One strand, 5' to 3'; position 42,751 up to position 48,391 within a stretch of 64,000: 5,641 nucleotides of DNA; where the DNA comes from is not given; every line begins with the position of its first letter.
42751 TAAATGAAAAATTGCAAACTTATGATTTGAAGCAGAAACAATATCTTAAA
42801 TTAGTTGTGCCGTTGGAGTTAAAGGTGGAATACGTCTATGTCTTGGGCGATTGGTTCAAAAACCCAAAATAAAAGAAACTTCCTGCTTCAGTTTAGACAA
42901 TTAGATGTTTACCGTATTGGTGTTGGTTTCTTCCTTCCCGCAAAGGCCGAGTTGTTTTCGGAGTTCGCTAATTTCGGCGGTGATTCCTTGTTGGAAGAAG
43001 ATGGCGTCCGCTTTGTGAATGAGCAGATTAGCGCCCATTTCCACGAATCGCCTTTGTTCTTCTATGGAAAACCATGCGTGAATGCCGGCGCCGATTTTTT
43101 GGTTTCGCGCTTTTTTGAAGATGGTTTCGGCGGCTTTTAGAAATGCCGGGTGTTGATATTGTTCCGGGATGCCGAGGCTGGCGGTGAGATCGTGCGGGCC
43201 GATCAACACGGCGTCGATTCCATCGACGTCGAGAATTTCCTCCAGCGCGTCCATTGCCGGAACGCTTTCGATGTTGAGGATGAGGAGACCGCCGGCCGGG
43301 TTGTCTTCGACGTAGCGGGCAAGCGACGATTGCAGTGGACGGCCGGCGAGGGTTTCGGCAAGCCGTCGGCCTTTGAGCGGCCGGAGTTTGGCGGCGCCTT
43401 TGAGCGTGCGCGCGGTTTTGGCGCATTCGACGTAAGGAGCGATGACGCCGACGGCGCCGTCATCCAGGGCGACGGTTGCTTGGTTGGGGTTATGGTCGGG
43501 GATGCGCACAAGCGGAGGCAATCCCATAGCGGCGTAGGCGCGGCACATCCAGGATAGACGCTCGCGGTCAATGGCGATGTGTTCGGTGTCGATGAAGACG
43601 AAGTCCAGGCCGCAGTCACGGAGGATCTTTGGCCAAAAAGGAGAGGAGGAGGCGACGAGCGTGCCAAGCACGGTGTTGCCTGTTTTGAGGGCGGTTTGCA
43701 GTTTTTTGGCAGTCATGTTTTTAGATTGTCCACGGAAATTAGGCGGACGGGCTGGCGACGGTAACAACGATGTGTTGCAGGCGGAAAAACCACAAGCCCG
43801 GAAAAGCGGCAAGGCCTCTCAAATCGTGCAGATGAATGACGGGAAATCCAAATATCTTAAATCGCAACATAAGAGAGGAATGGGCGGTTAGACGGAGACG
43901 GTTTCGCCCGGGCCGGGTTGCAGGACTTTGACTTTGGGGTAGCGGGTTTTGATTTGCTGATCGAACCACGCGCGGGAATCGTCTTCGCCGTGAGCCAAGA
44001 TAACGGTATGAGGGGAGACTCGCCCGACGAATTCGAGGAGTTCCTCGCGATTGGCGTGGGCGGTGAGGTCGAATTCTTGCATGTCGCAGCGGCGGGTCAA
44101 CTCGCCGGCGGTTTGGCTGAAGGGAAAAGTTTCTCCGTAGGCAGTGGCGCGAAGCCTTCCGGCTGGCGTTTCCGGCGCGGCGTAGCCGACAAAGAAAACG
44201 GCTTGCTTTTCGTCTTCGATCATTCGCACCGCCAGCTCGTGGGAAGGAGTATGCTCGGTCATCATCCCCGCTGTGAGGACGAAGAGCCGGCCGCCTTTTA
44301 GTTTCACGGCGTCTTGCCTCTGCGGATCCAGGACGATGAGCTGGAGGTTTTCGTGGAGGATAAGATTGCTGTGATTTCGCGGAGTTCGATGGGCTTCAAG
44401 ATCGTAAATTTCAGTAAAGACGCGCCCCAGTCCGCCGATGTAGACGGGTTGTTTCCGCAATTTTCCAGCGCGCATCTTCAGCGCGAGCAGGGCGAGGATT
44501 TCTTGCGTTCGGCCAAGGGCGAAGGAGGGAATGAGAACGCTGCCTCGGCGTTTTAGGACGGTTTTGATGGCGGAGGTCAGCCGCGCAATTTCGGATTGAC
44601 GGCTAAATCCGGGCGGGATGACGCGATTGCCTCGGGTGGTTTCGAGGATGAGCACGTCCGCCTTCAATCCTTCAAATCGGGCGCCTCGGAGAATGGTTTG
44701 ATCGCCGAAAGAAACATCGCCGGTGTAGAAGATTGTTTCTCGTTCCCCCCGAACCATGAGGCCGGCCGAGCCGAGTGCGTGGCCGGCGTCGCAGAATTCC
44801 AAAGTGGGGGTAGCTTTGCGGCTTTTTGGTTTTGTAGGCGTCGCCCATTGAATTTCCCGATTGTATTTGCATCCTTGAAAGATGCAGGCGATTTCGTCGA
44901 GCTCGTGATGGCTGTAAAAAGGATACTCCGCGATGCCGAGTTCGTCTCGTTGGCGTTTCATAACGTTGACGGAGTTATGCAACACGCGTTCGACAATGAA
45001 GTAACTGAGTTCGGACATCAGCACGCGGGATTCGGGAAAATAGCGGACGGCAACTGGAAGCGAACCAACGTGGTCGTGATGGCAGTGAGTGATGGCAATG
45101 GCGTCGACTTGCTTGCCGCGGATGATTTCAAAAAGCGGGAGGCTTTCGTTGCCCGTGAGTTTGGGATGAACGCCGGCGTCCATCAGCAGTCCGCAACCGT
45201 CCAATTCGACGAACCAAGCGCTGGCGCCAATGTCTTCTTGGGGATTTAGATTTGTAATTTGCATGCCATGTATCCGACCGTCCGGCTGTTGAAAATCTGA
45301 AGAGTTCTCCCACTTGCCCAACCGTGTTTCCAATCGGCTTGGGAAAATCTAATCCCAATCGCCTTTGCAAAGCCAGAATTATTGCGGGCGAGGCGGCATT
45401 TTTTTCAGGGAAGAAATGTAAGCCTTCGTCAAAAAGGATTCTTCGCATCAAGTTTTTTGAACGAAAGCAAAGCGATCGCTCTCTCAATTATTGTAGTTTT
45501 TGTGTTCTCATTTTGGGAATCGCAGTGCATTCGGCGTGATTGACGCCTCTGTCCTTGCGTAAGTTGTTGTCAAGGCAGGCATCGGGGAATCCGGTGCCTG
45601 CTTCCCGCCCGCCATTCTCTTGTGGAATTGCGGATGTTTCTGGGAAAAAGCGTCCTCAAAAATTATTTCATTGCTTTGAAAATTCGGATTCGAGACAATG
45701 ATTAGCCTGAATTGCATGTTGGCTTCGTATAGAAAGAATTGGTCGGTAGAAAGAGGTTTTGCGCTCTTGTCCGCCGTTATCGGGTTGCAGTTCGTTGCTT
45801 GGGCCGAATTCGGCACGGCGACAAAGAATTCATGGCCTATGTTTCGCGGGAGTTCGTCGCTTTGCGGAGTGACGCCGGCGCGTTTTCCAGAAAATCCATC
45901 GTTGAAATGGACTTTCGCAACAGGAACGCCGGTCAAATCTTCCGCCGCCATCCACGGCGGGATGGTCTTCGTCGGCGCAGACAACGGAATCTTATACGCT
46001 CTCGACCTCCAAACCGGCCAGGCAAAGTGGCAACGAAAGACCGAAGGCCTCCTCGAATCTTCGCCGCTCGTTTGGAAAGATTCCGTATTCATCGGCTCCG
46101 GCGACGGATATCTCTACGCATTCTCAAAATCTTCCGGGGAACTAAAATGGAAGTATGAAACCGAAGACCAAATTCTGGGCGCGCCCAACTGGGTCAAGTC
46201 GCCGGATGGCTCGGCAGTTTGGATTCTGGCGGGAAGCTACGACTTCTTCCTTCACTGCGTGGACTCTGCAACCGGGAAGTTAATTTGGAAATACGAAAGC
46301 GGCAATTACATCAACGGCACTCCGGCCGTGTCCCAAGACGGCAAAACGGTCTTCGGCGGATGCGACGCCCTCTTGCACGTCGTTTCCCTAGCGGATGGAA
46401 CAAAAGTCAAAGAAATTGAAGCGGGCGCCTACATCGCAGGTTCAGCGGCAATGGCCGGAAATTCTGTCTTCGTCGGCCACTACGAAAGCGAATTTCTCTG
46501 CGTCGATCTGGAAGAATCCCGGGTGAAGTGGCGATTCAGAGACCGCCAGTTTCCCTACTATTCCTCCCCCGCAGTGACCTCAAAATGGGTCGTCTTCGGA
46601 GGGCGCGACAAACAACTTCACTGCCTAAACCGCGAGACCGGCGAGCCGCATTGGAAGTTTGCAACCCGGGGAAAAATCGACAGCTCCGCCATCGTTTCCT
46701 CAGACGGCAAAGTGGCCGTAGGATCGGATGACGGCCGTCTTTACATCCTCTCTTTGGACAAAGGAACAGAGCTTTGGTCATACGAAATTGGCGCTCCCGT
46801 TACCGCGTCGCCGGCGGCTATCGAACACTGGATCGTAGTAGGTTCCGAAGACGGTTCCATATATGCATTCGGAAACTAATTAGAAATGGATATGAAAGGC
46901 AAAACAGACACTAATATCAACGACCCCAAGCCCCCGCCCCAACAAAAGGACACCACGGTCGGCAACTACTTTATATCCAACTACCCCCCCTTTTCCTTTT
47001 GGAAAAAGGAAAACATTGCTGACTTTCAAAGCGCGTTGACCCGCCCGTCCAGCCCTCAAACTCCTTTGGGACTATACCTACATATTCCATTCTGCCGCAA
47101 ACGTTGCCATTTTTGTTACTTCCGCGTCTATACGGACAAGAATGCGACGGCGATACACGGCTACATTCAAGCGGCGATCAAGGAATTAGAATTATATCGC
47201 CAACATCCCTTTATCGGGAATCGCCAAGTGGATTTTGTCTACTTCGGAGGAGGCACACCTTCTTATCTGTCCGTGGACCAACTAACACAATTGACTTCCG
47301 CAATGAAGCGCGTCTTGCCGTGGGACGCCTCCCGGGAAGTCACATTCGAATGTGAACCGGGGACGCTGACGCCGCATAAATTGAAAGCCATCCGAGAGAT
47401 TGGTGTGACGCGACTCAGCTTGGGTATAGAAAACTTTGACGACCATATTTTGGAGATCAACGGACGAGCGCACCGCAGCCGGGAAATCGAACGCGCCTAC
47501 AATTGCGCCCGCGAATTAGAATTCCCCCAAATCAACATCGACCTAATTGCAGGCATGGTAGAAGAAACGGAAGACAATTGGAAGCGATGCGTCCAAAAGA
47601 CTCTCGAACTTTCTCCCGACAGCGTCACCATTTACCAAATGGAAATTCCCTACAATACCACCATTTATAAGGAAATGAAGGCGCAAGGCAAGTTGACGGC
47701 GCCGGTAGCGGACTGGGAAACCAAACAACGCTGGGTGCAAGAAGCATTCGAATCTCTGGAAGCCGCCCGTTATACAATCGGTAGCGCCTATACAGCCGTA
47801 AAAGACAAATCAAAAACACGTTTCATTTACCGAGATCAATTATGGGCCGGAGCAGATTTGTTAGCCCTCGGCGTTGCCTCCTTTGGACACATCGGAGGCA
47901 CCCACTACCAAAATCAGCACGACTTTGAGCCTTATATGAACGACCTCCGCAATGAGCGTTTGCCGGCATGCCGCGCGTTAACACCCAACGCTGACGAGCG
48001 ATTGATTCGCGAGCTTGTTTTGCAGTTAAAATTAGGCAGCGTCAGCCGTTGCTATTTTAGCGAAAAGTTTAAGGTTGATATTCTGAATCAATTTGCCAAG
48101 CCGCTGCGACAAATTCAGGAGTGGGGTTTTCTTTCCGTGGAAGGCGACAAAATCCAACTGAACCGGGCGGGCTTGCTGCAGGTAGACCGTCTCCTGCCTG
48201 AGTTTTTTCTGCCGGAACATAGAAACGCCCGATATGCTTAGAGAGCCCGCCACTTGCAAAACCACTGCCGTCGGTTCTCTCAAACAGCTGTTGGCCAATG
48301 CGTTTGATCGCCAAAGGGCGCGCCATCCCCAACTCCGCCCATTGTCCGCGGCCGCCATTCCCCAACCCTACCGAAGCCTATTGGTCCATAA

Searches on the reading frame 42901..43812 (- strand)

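Call 59: search_protein_families(library=pfam, proteins=[window:42901-43812:-], max_evalue=0.00001)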
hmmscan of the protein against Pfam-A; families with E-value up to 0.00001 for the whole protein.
window:42901-43812:- (303 aa): 1 family
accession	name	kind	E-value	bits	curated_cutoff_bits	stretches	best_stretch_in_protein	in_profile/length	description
PF03328.21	HpcH_HpaI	-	3.4e-22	79.3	25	1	53-262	6-207/221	HpcH/HpaI aldolase/citrate lyase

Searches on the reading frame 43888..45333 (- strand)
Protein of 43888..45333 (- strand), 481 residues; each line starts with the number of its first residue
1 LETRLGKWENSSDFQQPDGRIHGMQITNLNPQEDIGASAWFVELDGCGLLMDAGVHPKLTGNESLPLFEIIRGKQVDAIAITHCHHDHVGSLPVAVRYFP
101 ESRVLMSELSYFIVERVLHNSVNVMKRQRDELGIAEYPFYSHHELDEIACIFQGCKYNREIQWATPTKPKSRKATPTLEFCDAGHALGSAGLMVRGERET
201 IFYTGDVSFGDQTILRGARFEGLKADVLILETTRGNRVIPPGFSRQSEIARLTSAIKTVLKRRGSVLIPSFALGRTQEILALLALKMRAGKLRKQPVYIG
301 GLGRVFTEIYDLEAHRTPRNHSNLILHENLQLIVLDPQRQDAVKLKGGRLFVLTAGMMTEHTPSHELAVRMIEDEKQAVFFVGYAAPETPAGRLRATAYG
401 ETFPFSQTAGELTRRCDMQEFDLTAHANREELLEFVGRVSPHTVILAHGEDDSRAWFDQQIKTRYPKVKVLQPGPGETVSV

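Call 59: search_protein_families(library=pfam, proteins=[window:43888-45333:-], max_evalue=0.00001)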
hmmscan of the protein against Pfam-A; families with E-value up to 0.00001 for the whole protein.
window:43888-45333:- (481 aa): 5 families
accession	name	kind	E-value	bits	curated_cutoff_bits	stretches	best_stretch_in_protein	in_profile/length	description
PF00753.33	Lactamase_B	-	7.1e-12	46.1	22.7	1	37-116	6-84/196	Metallo-beta-lactamase superfamily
PF10996.14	Beta-Casp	-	1e-10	42.6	27.7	1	276-394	1-120/120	Beta-Casp domain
PF07521.17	RMMBL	-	1.5e-10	41.3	21.6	1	413-465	3-56/63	Zn-dependent metallo-hydrolase RNA specificity domain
PF12706.13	Lactamase_B_2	-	7.1e-07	29.5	27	1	72-234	27-166/200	Beta-lactamase superfamily domain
PF16661.11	Lactamase_B_6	-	6.8e-06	26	27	0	42-221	2-176/193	Metallo-beta-lactamase superfamily domain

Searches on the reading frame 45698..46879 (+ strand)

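Call 59: search_protein_families(library=pfam, proteins=[window:45698-46879:+], max_evalue=0.00001)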
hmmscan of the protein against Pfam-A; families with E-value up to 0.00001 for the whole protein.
window:45698-46879:+ (393 aa): 7 families
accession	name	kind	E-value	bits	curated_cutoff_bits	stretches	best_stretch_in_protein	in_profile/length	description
PF13570.13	Beta-prop_ACSF4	-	2.9e-58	198.3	133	2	170-390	16-240/329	Beta-alanine-activating enzyme, beta-propeller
PF13360.13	PQQ_2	-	2.6e-35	122.6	27.6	3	71-160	17-106/233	Outer membrane protein assembly factor BamB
PF25292.1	Beta-prop_CGLA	-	3.1e-17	63.5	26.8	0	127-204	44-117/316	Lambda-carrageenase beta-propeller domain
PF01011.28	PQQ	-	3.5e-13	49.6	26.7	0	58-126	517-587/595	Glucose/ethanol/alcohol dehydrogenase, beta-propeller domain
PF23414.1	Beta-prop_EML_2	-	1.6e-09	38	90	0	298-391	13-108/266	Echinoderm microtubule-associated protein second beta-propeller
PF25293.1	Beta-prop_EMC1_N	-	5.6e-08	33.2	34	0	89-216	33-164/219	EMC1 N-terminal beta-propeller domain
PF24796.1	WDR55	-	3.8e-06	26.6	200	0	325-390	180-247/296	WDR55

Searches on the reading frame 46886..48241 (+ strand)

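Call 59: search_protein_families(library=pfam, proteins=[window:46886-48241:+], max_evalue=0.00001)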
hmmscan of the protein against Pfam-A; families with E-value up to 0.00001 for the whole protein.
window:46886-48241:+ (451 aa): 1 family
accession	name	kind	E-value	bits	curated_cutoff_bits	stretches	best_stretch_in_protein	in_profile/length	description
PF04055.27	Radical_SAM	-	4.7e-21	76.1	29.5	1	65-234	2-161/166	Radical SAM superfamily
